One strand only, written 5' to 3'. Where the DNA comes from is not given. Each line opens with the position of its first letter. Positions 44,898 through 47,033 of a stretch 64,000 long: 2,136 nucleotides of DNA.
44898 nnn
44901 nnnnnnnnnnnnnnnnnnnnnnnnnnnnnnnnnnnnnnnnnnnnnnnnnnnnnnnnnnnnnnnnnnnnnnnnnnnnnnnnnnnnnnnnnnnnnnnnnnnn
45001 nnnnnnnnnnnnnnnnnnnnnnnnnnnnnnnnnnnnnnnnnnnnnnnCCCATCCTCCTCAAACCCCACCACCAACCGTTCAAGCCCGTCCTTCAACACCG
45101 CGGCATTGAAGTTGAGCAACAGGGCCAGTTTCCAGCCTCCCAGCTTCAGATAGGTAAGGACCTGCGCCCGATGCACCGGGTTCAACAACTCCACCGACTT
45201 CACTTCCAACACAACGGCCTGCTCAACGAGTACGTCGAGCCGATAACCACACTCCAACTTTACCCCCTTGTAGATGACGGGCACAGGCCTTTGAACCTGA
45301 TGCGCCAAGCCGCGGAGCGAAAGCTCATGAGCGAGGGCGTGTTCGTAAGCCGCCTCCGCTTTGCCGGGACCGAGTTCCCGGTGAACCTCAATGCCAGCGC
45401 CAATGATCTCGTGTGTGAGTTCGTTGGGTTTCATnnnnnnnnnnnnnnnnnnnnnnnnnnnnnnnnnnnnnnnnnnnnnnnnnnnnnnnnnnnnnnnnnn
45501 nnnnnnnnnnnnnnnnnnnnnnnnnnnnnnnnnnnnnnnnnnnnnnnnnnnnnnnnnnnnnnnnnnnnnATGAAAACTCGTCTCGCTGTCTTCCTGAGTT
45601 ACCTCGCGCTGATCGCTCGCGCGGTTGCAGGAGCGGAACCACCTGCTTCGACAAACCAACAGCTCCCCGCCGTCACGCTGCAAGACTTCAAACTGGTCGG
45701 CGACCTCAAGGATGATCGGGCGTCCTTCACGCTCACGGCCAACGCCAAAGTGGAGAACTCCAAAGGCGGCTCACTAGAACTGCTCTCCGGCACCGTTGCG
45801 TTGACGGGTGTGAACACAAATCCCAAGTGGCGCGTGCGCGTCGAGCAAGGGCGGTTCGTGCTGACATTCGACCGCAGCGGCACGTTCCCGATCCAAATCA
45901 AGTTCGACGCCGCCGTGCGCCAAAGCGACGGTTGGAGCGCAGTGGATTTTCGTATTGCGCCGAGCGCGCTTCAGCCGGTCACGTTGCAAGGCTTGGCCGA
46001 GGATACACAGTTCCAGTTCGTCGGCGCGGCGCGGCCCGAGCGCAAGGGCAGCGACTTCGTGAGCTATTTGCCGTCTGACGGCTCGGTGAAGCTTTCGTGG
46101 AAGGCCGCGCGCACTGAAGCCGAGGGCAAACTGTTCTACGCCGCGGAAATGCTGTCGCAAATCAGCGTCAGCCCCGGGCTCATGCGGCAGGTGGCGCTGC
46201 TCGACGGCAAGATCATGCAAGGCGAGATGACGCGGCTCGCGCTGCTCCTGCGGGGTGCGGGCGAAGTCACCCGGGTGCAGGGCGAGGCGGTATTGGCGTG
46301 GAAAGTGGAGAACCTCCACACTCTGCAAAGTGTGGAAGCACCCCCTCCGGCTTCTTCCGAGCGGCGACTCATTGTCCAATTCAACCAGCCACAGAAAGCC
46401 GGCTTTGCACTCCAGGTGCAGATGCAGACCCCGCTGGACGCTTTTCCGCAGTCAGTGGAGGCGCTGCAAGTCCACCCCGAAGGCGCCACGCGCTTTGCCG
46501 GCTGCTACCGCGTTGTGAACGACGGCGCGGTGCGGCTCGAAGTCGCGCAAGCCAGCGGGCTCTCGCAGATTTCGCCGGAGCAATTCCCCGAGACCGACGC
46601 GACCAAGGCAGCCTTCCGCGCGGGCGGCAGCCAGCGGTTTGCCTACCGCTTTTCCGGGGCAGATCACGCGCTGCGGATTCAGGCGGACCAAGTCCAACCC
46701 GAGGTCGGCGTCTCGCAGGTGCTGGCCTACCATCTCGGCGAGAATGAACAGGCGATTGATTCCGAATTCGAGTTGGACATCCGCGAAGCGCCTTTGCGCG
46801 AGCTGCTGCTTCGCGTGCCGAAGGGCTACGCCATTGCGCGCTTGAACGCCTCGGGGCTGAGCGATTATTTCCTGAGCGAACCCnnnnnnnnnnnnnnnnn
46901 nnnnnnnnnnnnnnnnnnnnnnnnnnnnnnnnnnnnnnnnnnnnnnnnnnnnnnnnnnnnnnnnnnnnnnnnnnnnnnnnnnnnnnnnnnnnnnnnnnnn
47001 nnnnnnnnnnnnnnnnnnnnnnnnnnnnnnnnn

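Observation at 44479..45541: GxxExxY nuclease-fold cassette bracketed by inverted arms of a palindromic repeat (REP/RAYT-like layout with a different enzyme fold)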

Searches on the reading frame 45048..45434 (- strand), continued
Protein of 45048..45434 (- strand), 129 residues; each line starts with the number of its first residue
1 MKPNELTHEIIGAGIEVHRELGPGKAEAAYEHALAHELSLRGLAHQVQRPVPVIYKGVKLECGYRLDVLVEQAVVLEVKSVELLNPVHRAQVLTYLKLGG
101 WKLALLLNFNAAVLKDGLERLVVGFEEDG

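Call 65: get_annotated_region(hit=H4, flank=600)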
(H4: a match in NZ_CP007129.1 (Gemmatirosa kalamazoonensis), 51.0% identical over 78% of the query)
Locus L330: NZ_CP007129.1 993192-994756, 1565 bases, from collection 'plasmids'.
description: Gemmatirosa kalamazoonensis strain KBS708 plasmid 1, complete sequence
organism: Gemmatirosa kalamazoonensis (NCBI taxid 861299)
taxonomy: Bacteria; Gemmatimonadota; Gemmatimonadia; Gemmatimonadales; Gemmatimonadaceae; Gemmatirosa; Gemmatirosa kalamazoonensis
host: -; source: -; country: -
typing (MOB-suite, as given by PLSDB): non-mobilizable
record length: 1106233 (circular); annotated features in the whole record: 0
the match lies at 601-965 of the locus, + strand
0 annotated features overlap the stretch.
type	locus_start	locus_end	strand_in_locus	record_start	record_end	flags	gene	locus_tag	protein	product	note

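Call 66: get_annotated_region(hit=H3, flank=600)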
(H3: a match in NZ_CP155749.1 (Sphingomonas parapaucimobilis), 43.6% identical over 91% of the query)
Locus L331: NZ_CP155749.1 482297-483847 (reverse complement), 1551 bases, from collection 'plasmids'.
description: Sphingomonas parapaucimobilis strain YK209 plasmid unnamed1, complete sequence
organism: Sphingomonas parapaucimobilis (NCBI taxid 28213)
taxonomy: Bacteria; Pseudomonadota; Alphaproteobacteria; Sphingomonadales; Sphingomonadaceae; Sphingomonas; Sphingomonas parapaucimobilis
host: -; source: Chinese cabbage; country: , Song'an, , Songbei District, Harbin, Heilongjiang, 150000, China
typing (MOB-suite, as given by PLSDB): non-mobilizable
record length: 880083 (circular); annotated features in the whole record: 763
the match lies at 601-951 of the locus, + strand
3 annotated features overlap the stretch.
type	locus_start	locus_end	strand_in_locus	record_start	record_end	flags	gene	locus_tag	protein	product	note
CDS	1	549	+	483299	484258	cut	fabD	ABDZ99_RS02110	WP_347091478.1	ACP S-malonyltransferase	GO:0006633 - fatty acid biosynthetic process [Evidence IEA]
CDS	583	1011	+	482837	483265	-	-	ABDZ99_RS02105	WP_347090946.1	GxxExxY protein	-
CDS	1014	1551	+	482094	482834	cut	fabG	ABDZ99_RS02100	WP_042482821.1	3-oxoacyl-[acyl-carrier-protein] reductase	GO:0006633 - fatty acid biosynthetic process [Evidence IEA]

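Call 67: get_annotated_region(hit=H1, flank=600)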
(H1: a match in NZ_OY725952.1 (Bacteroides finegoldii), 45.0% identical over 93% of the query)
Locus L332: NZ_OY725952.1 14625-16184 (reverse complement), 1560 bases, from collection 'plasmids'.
description: Bacteroides finegoldii strain Bacteroides finegoldii TSDC17.2-1.1 plasmid 50, complete sequence
organism: Bacteroides finegoldii (NCBI taxid 338188)
taxonomy: Bacteria; Bacteroidota; Bacteroidia; Bacteroidales; Bacteroidaceae; Bacteroides; Bacteroides finegoldii
host: -; source: -; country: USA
typing (MOB-suite, as given by PLSDB): non-mobilizable
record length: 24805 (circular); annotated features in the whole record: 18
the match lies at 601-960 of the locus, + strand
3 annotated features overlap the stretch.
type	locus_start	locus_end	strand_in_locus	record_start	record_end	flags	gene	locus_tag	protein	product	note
CDS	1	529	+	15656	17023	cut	radA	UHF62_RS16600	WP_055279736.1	DNA repair protein RadA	GO:0006281 - DNA repair [Evidence IEA]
CDS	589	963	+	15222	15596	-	-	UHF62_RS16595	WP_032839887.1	GxxExxY protein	-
CDS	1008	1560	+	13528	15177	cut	-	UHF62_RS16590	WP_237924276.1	FAD-dependent protein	-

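Call 68: get_annotated_region(hit=H2, flank=600)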
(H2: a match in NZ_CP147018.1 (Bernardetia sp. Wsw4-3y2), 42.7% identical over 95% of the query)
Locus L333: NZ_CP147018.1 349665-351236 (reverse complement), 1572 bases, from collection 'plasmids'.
description: Bernardetia sp. Wsw4-3y2 plasmid plasmd1, complete sequence
organism: Bernardetia sp. Wsw4-3y2 (NCBI taxid 3127471)
taxonomy: Bacteria; Bacteroidota; Cytophagia; Cytophagales; Bernardetiaceae; Bernardetia; Bernardetia sp. Wsw4-3y2
host: -; source: Red alga,Red algae; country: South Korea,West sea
typing (MOB-suite, as given by PLSDB): non-mobilizable
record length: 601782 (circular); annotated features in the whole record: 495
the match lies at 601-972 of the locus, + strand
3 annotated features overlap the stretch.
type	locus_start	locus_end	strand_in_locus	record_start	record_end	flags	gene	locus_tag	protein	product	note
CDS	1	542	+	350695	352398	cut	ade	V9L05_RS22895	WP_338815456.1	adenine deaminase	GO:0006168 - adenine salvage [Evidence IEA]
CDS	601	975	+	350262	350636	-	-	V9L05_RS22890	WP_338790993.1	GxxExxY protein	-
CDS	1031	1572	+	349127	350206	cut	-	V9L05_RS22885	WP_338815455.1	mannose-1-phosphate guanylyltransferase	-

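Call 70: search_protein_families(library=pfam, proteins=[L130:2486-3853:-, L133:1277-1888:-, L158:4659-5987:+, L184:1177-2517:+, L171:1829-2881:+, L168:4488-5300:-, L201:849-1457:+], max_evalue=0.001)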
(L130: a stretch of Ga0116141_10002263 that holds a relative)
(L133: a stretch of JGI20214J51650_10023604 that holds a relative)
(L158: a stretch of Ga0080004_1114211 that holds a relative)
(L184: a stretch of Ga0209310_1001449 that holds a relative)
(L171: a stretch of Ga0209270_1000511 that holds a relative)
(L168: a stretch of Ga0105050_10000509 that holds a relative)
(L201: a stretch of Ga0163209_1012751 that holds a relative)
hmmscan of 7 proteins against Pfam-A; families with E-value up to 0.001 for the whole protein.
L130:2486-3853:- (456 aa): 0 families

L133:1277-1888:- (204 aa): 0 families

L158:4659-5987:+ (443 aa): 5 families
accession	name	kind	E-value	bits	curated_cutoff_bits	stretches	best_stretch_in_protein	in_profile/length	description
PF00534.26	Glycos_transf_1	-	3e-21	76.2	26.4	1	231-416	13-171/172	Glycosyl transferases group 1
PF13579.12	Glyco_trans_4_4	-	7.2e-20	72.4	29.7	1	23-209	7-158/158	Glycosyl transferase 4-like domain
PF13692.12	Glyco_trans_1_4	-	7e-19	68.9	27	1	285-403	32-142/142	Glycosyl transferases group 1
PF13439.12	Glyco_transf_4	-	8.7e-15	55.6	28.5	1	20-213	5-169/170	Glycosyltransferase Family 4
PF13524.12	Glyco_trans_1_2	-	0.0002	21.8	25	1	290-422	17-133/144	Glycosyl transferase-like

L184:1177-2517:+ (447 aa): 0 families

L171:1829-2881:+ (351 aa): 8 families
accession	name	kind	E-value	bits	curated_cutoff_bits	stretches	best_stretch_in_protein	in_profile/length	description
PF00158.32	Sigma54_activat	-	4.6e-66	222.1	20.2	1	20-187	1-168/168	Sigma-54 interaction domain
PF14532.12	Sigma54_activ_2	-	4.1e-21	76.1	25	1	21-191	1-138/138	Sigma-54 interaction domain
PF25601.1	AAA_lid_14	-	4e-17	62.2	27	1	192-262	1-70/87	AAA+ ATPase lid domain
PF02954.25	HTH_8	-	2.8e-09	37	22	1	306-342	3-39/42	Bacterial regulatory protein, Fis family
PF07728.20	AAA_5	-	2.5e-06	28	22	1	43-161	1-122/139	AAA domain (dynein-related subfamily)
PF01078.27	Mg_chelatase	-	3.8e-05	23.6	20.3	0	99-126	93-120/207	Magnesium chelatase, subunit ChlI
PF07724.20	AAA_2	-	6.5e-05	23.5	27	1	43-171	5-134/166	AAA domain (Cdc48 subfamily)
PF13191.12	AAA_16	-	0.0005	21.1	32.6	1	25-85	7-73/167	AAA ATPase domain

L168:4488-5300:- (271 aa): 0 families

L201:849-1457:+ (203 aa): 5 families
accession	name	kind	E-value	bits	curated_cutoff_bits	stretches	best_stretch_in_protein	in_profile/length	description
PF13242.12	Hydrolase_like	-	4.2e-17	62.3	22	1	107-180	2-73/75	HAD-hyrolase-like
PF00702.32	Hydrolase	-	1.2e-07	32.8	26.4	1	19-146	89-191/191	haloacid dehalogenase-like hydrolase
PF13419.12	HAD_2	-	1.7e-07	32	23.8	1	108-152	134-178/178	Haloacid dehalogenase-like hydrolase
PF08645.17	PNK3P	-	6.7e-06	26.4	22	1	29-134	29-125/161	Polynucleotide kinase 3 phosphatase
PF13344.12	Hydrolase_6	-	0.00075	19.9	27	0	7-61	2-47/101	Haloacid dehalogenase-like hydrolase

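Call 80: search_protein_representatives(alignment_id=A1)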
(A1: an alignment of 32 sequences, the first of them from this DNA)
Query: 32 sequences, 126 profile positions. Proteins with E-value up to 0.001 (for the whole library): 34442; up to 1e-10: 15809; up to 1e-30: 1261. The best 150 are listed.
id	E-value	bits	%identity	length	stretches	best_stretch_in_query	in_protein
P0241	8.5e-96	333.3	-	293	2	1-125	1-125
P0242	1.3e-86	303.5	-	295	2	2-125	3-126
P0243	2.9e-82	289.5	-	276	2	3-124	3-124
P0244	6.4e-80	281.9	-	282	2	4-123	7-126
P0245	4.5e-72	256.6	-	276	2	2-125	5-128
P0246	5.5e-72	256.3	-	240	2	3-125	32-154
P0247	1.7e-69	248.2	-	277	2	1-123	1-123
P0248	3.7e-69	247.2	-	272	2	3-124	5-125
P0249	1.5e-67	242.0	-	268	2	3-123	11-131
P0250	4.4e-65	234.0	-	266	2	3-121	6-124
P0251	2.3e-64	231.7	-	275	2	9-124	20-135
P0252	3.7e-64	231.0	-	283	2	3-124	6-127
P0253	8.0e-64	229.9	-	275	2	8-122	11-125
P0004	8.6e-62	223.4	-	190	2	1-125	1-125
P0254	8.1e-60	217.0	-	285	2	3-123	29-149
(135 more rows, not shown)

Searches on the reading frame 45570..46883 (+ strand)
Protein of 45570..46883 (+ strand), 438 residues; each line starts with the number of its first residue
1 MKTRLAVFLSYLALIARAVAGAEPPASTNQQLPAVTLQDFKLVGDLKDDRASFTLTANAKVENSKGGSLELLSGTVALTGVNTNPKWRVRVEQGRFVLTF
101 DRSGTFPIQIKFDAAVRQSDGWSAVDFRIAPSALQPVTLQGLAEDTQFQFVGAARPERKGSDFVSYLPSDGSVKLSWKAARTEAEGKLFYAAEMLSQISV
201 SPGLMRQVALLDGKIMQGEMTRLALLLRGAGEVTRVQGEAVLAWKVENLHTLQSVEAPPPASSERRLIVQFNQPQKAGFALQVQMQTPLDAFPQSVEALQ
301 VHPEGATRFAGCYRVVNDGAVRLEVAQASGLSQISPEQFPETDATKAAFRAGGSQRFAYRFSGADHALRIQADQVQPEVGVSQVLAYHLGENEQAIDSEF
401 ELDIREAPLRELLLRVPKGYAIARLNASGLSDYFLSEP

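Call 45: find_homologous_proteins(query=window:45570-46883:+, max_evalue=1e-10)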
Query seq(438 aa) (438 aa): 214 proteins with E <= 1e-10 among 8000 candidates; the best 120 are listed.
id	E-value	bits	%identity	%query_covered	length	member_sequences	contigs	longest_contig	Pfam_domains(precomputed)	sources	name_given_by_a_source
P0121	8.2e-200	682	73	100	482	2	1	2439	-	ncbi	-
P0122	1.8e-196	671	72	100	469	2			-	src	-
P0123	3.3e-193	661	72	100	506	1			-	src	-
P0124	1.0e-192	659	72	99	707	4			-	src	-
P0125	7.4e-187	640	72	97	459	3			-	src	-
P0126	7.3e-186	636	71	96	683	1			-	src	-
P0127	1.3e-185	635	73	92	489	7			-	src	-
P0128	2.0e-184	632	70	96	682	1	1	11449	-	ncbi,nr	ncbi:MAG: hypothetical protein HOP33_22880, partial [Verrucomicrobia bacterium]|nr:hypothetical prot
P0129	2.2e-184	631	69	92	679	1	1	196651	-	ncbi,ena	-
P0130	1.2e-181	622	71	92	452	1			-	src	-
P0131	4.3e-180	617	68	92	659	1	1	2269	-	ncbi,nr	ncbi:MAG TPA: hypothetical protein VMU17_08190, partial [Elusimicrobiota bacterium]|nr:hypothetical 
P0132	1.0e-179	616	67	97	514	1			-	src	-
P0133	4.2e-179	614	71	92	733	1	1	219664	-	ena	-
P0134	7.2e-179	613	69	96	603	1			-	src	-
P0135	3.8e-178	611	66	100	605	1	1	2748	-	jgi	-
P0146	2.0e-173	595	65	96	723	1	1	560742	-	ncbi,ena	-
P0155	9.4e-168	577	77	80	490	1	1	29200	-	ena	-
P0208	1.0e-120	422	75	60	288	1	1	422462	-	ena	-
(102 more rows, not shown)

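Call 46: find_encoding_contigs(protein=P0129, flank=8000, max_places=3)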
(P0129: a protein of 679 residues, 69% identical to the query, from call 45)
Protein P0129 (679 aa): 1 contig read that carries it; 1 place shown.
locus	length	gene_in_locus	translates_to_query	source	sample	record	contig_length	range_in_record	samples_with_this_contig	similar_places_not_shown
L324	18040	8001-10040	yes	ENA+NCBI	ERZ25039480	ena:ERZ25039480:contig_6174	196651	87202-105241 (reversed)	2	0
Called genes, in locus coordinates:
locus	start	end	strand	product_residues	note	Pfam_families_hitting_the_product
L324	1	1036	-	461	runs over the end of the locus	-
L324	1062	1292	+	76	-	-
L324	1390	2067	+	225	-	-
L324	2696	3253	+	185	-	PF04542:Sigma70_r2, PF08281:Sigma70_r4_2, PF04545:Sigma70_r4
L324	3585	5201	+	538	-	-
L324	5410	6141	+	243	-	-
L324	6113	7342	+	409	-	PF12450:vWF_A (weak), PF13768:VWA_3, PF00092:VWA, PF13519:VWA_2, PF12034:YfbK_C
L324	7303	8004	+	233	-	-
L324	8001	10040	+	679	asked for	-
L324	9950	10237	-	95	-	-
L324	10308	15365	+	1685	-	-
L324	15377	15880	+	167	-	-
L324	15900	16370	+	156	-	PF09722:Xre_MbcA_ParS_C (weak)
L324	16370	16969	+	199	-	PF08808:RES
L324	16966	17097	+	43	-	-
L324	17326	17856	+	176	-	-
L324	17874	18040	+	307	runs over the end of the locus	PF17200:sCache_2, PF08269:dCache_2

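Call 47: find_encoding_contigs(protein=P0146, flank=8000, max_places=3)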
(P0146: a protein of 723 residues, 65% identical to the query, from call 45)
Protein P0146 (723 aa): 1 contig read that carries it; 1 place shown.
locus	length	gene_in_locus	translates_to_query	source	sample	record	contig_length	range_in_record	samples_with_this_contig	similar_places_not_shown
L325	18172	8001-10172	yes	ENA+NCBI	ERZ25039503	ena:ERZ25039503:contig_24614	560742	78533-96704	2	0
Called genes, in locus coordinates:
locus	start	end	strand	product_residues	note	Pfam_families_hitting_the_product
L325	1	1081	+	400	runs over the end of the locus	-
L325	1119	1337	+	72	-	-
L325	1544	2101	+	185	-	-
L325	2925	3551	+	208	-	PF13481:AAA_25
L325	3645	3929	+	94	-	-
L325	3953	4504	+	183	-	PF04542:Sigma70_r2, PF08281:Sigma70_r4_2, PF04545:Sigma70_r4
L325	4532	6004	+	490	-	-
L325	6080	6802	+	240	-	-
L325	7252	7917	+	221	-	PF12034:YfbK_C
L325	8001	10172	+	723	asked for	-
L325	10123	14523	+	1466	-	-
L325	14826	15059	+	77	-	PF13459:Fer4_15 (weak), PF13370:Fer4_13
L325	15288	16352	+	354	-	PF26549:Tricorn_N (faint), PF26550:Tricorn_2nd (faint), PF07676:PD40 (faint)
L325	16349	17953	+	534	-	-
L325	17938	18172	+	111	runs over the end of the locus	-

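Call 49: find_encoding_contigs(protein=P0155, flank=5000, max_places=2)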
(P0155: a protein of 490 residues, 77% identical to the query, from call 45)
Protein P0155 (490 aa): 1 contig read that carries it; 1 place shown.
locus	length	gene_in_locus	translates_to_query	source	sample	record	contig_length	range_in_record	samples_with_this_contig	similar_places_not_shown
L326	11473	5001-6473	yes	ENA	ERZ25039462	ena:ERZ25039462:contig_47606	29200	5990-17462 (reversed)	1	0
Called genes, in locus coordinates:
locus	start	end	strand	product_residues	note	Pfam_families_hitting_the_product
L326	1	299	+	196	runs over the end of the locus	-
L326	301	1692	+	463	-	-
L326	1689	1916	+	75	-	-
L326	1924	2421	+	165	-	-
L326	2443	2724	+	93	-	PF13620:CarboxypepD_reg, PF17802:SpaA (weak)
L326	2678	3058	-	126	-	-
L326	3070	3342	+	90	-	-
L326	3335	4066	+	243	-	-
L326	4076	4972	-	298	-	-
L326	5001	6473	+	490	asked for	-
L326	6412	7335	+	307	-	-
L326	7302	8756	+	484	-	-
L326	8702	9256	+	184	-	-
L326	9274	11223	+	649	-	-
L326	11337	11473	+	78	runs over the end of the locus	-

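Call 50: find_encoding_contigs(protein=P0208, flank=5000, max_places=2)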
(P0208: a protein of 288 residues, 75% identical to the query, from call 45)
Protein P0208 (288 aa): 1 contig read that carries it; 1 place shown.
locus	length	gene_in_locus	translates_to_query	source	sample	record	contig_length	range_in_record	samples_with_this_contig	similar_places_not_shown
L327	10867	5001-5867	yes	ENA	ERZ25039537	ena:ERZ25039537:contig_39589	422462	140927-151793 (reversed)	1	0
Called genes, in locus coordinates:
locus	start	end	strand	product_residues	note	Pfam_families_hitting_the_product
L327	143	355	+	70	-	PF04542:Sigma70_r2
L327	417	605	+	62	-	PF08281:Sigma70_r4_2, PF04545:Sigma70_r4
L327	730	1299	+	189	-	-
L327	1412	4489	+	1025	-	PF12450:vWF_A, PF00092:VWA, PF13519:VWA_2, PF13768:VWA_3, PF12034:YfbK_C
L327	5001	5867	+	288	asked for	-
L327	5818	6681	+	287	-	-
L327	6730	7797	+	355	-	-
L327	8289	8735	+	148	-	-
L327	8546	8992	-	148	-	-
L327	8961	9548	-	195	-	-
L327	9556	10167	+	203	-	-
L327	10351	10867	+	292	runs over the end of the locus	-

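Call 51: find_encoding_contigs(protein=P0133, flank=5000, max_places=2)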
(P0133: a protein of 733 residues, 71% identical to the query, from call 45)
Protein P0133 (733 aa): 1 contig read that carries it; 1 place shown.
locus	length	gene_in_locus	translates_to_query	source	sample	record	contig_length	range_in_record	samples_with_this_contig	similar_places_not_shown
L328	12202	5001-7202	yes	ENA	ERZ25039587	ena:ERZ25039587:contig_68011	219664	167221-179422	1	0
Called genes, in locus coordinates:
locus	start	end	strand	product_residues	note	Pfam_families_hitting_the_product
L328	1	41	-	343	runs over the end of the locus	PF00535:Glycos_transf_2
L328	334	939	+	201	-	PF04542:Sigma70_r2, PF08281:Sigma70_r4_2, PF04545:Sigma70_r4 (weak)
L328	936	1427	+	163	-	-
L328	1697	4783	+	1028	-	PF12450:vWF_A, PF00092:VWA, PF13519:VWA_2, PF13768:VWA_3, PF12034:YfbK_C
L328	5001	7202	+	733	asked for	-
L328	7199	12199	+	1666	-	-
